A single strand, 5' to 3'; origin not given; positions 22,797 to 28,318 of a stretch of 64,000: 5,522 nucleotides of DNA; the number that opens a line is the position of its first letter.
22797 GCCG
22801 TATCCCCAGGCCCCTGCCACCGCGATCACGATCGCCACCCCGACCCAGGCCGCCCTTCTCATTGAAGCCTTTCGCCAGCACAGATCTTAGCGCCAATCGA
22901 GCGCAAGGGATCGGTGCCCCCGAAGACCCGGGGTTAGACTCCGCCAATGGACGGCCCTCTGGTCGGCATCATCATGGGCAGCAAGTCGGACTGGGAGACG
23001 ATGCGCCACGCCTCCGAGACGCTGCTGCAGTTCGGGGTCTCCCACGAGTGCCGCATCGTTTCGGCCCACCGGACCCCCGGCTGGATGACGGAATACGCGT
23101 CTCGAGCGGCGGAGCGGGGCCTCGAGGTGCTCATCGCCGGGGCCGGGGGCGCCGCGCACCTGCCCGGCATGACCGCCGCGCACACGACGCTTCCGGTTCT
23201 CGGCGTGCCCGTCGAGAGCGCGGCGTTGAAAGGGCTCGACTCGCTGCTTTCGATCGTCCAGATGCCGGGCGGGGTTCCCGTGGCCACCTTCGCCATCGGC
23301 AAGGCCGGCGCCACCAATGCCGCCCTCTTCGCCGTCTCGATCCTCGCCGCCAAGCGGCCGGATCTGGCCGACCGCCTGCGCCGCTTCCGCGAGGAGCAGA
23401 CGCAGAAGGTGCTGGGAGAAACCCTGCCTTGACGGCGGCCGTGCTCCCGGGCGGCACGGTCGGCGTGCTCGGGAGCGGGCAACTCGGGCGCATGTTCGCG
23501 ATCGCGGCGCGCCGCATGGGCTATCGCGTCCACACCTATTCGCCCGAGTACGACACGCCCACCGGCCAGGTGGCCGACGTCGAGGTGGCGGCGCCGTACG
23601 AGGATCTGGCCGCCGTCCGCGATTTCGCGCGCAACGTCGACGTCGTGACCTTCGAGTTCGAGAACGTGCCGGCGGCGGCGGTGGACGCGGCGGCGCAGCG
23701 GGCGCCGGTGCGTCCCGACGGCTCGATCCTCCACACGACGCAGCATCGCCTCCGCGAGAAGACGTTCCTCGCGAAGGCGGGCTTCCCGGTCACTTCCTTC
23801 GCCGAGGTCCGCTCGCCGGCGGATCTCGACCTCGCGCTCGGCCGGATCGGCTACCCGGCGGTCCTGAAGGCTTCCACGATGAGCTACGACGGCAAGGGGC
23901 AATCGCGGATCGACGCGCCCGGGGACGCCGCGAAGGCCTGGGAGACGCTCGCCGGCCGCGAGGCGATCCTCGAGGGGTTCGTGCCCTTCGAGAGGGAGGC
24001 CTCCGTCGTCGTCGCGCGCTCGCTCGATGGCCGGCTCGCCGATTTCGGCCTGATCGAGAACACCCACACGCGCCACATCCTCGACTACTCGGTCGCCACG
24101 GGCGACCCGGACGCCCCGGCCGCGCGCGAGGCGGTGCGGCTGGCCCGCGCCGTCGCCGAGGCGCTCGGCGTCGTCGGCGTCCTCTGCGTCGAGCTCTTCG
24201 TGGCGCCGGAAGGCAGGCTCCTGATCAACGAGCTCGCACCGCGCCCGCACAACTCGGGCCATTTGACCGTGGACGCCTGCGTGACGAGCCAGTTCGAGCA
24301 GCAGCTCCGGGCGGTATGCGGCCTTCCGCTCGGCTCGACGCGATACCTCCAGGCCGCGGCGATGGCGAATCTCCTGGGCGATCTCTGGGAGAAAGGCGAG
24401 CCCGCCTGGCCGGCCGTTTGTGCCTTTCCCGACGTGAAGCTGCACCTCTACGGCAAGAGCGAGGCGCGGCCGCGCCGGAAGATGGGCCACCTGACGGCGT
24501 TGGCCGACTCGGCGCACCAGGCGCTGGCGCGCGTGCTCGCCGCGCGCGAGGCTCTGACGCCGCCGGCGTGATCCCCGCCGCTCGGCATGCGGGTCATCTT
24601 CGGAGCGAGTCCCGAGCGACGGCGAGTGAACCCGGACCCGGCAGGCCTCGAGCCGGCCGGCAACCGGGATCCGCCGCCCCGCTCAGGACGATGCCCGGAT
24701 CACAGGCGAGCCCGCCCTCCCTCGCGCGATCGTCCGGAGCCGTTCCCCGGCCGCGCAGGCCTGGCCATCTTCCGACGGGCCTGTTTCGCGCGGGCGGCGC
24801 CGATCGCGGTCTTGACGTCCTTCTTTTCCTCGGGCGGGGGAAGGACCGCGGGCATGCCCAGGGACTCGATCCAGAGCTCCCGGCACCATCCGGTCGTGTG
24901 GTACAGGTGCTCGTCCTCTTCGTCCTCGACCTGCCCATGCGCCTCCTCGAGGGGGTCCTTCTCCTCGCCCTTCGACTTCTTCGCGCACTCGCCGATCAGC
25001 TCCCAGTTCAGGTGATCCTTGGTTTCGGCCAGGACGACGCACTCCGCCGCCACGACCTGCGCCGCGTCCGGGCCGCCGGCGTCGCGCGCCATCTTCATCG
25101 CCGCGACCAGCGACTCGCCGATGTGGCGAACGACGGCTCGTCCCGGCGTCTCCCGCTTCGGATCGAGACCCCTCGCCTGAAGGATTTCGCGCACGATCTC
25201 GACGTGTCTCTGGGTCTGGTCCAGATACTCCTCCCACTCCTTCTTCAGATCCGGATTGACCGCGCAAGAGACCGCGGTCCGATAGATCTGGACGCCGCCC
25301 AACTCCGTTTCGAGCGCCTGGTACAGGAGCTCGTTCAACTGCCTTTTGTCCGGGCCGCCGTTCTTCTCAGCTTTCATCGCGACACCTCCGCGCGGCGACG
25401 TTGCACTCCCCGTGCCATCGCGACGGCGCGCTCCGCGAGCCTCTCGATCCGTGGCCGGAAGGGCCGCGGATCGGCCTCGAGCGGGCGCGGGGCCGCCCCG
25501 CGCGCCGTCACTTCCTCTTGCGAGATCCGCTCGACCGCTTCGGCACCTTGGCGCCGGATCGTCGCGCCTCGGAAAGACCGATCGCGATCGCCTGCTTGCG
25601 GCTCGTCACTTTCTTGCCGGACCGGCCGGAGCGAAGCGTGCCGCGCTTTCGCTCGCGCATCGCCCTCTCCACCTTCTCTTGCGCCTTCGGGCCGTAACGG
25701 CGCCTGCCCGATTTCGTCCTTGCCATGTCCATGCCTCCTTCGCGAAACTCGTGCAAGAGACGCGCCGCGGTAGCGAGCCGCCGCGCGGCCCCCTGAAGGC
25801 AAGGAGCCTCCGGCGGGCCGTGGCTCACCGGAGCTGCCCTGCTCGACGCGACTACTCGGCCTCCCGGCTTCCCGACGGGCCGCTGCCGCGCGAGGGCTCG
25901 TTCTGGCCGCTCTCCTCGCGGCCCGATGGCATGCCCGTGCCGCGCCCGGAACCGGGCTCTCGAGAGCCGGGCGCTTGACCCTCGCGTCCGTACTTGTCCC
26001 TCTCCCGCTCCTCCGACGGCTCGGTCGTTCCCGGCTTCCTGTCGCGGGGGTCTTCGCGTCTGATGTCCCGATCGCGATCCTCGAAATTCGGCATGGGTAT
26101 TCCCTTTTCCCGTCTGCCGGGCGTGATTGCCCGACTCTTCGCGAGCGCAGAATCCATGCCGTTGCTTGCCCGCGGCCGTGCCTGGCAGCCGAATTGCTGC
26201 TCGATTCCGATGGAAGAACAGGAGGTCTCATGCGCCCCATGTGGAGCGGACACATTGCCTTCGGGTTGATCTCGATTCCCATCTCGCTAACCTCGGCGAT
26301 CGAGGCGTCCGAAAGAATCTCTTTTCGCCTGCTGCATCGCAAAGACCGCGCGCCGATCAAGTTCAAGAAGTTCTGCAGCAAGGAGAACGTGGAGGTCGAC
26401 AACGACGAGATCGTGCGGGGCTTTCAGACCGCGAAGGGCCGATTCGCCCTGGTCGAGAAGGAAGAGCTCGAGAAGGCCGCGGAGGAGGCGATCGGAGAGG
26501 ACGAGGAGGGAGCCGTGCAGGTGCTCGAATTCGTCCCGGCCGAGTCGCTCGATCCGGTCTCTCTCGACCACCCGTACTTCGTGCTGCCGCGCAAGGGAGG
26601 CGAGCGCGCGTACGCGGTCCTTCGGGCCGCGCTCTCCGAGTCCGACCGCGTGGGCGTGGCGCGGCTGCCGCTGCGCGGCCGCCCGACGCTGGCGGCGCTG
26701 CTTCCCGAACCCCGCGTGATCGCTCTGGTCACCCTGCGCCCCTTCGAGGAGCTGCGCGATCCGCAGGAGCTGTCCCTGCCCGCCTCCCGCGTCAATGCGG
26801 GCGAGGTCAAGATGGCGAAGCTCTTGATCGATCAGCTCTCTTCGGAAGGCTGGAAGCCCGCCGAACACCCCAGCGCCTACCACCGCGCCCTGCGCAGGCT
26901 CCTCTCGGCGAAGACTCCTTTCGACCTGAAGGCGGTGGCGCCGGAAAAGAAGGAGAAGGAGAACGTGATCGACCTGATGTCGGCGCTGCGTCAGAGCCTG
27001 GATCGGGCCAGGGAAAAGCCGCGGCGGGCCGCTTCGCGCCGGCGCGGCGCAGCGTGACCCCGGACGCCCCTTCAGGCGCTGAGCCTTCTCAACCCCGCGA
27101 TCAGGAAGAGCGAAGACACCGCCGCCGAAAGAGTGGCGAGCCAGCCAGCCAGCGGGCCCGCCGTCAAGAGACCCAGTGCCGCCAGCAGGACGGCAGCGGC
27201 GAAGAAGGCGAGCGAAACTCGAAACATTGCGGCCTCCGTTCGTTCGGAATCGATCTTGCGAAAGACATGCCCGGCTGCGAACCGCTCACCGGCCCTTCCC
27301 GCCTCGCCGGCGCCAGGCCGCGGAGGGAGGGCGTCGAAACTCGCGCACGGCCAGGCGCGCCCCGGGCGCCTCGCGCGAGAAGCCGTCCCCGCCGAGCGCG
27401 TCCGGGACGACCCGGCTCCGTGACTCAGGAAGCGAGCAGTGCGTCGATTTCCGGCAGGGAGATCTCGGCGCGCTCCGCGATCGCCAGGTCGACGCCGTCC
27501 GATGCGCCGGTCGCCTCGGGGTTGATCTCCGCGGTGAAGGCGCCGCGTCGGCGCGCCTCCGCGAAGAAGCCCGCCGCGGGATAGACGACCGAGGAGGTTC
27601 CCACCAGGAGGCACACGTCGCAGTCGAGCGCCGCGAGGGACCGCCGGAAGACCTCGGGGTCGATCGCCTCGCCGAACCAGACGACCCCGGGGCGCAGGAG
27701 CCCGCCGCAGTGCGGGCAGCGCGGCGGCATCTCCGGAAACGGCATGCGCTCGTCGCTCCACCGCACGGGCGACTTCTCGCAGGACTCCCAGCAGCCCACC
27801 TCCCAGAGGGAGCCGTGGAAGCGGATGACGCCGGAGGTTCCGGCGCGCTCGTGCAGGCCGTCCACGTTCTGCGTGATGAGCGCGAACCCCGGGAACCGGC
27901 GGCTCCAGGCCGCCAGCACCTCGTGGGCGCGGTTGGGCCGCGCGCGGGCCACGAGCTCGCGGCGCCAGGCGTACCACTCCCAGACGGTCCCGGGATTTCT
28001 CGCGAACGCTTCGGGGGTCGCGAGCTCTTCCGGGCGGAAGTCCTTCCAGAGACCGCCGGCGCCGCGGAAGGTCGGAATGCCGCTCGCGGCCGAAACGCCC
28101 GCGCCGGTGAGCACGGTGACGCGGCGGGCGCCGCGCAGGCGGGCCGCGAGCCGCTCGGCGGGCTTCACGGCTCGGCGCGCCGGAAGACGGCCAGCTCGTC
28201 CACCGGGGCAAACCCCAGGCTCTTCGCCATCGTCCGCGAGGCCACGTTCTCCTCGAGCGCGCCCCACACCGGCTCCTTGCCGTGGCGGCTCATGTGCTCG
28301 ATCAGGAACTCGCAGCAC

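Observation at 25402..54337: Dense set of sigma54-type promoters in front of general-stress genes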

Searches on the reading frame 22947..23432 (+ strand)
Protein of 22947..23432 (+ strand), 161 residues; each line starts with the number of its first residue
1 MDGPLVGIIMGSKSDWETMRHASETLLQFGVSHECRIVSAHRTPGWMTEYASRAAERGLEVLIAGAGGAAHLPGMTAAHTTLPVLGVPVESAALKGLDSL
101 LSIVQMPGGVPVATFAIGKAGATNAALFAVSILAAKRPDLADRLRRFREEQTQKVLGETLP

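Call 28: search_protein_families(library=pfam, proteins=[window:22947-23432:+], max_evalue=0.001)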
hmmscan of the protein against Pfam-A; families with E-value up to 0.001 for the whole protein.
window:22947-23432:+ (161 aa): 1 family
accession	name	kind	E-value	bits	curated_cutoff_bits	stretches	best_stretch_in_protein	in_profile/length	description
PF00731.26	AIRC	-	2.2e-64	215.9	30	1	6-153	2-147/148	AIR carboxylase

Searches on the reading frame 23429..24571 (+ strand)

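Call 28: search_protein_families(library=pfam, proteins=[window:23429-24571:+], max_evalue=0.001)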
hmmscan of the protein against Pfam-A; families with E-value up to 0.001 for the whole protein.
window:23429-24571:+ (380 aa): 5 families
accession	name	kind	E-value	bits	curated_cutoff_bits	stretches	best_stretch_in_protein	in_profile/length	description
PF02222.28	ATP-grasp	-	2.8e-53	180.7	27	1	113-289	2-179/179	ATP-grasp domain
PF22660.2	RS_preATP-grasp-like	-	2e-29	102.3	27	1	10-105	3-98/98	Ribonucleotide synthetase preATP-grasp domain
PF17769.7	PurK_C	-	2.5e-19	69.1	22.6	1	310-367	1-55/56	Phosphoribosylaminoimidazole carboxylase C-terminal domain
PF21244.3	PurT_C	-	0.0003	20.7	26.7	1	334-373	26-65/68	PurT, C-terminal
PF02826.25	2-Hacid_dh_C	-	0.00032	20.6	25.1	1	6-74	34-96/178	D-isomer specific 2-hydroxyacid dehydrogenase, NAD binding domain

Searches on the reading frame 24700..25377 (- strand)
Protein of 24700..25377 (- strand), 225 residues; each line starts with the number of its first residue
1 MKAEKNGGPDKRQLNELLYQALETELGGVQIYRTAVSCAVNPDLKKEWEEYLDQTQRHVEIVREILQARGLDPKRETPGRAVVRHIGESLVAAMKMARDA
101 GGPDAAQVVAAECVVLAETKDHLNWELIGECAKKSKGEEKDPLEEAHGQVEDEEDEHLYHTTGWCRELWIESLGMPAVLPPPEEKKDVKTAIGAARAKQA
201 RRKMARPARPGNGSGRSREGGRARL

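Call 6: search_protein_families(library=pfam, proteins=[window:24700-25377:-], max_evalue=0.01)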
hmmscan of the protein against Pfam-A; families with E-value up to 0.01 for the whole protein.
window:24700-25377:- (225 aa): 2 families
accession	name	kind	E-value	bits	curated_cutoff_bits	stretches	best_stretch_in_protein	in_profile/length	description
PF03232.19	COQ7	-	0.00024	21.2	23.5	1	25-160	14-139/169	Ubiquinone biosynthesis protein COQ7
PF05974.18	DUF892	-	0.00028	21.4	23.7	1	29-89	21-82/159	Domain of unknown function (DUF892)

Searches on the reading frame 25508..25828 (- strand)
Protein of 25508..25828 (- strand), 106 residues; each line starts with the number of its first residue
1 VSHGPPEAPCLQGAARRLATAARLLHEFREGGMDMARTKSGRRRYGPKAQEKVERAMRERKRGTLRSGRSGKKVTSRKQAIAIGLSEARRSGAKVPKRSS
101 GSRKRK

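Call 6: search_protein_families(library=pfam, proteins=[window:25508-25828:-], max_evalue=0.01)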
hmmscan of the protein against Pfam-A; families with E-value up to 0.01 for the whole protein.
window:25508-25828:- (106 aa): 1 family
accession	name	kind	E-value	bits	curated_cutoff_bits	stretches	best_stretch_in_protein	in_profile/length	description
PF20106.4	DUF6496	-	5.1e-23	81.7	24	1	44-98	1-57/58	Family of unknown function (DUF6496)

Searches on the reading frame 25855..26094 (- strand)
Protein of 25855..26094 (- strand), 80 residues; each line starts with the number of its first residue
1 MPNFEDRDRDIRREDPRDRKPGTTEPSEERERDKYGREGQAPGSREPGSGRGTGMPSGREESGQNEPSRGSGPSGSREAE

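Call 49: search_protein_families(library=pfam, proteins=[window:25855-26094:-], max_evalue=1)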
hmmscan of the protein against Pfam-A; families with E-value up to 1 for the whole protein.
seq(80 aa): 0 families

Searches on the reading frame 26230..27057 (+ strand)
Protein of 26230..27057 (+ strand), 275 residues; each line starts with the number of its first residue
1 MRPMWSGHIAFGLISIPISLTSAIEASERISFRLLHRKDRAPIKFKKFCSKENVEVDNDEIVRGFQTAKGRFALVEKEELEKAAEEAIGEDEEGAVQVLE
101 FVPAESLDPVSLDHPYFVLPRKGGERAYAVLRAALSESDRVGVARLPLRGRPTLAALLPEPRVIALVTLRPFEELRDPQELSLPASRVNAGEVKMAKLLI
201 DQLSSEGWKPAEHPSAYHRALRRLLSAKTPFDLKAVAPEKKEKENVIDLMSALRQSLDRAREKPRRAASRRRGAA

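Call 6: search_protein_families(library=pfam, proteins=[window:26230-27057:+], max_evalue=0.01)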
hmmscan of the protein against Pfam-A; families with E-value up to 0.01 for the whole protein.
window:26230-27057:+ (275 aa): 1 family
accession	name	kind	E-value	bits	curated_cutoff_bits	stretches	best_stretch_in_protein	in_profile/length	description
PF02735.22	Ku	-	5e-38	131.3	25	1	11-194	2-189/190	Ku70/Ku80 beta-barrel domain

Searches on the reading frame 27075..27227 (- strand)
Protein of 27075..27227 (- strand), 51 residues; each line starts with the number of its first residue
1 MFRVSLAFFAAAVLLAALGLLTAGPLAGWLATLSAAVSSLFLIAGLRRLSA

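Call 49: search_protein_families(library=pfam, proteins=[window:27075-27227:-], max_evalue=1)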
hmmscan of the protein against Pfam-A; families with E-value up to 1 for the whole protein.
seq(51 aa): 2 families
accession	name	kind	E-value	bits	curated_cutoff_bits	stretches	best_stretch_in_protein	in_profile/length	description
PF02656.20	DUF202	-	0.44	11.5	23.4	1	3-48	15-61/68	Domain of unknown function (DUF202)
PF14235.11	DUF4337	-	0.64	10.6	27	1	2-46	117-161/161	Domain of unknown function (DUF4337)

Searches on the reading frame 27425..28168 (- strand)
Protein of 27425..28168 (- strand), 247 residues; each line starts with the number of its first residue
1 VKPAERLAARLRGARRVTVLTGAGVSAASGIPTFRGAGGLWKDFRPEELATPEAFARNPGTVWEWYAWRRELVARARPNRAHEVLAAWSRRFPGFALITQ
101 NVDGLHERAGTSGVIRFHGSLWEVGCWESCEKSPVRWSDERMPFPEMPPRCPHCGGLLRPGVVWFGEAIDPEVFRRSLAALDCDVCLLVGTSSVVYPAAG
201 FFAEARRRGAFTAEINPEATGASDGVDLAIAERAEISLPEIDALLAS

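Call 6: search_protein_families(library=pfam, proteins=[window:27425-28168:-], max_evalue=0.01)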
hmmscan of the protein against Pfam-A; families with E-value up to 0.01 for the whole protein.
window:27425-28168:- (247 aa): 1 family
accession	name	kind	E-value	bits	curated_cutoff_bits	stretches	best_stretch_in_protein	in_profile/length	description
PF02146.23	SIR2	-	1.1e-49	169.3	24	1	22-197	1-180/180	Sir2 family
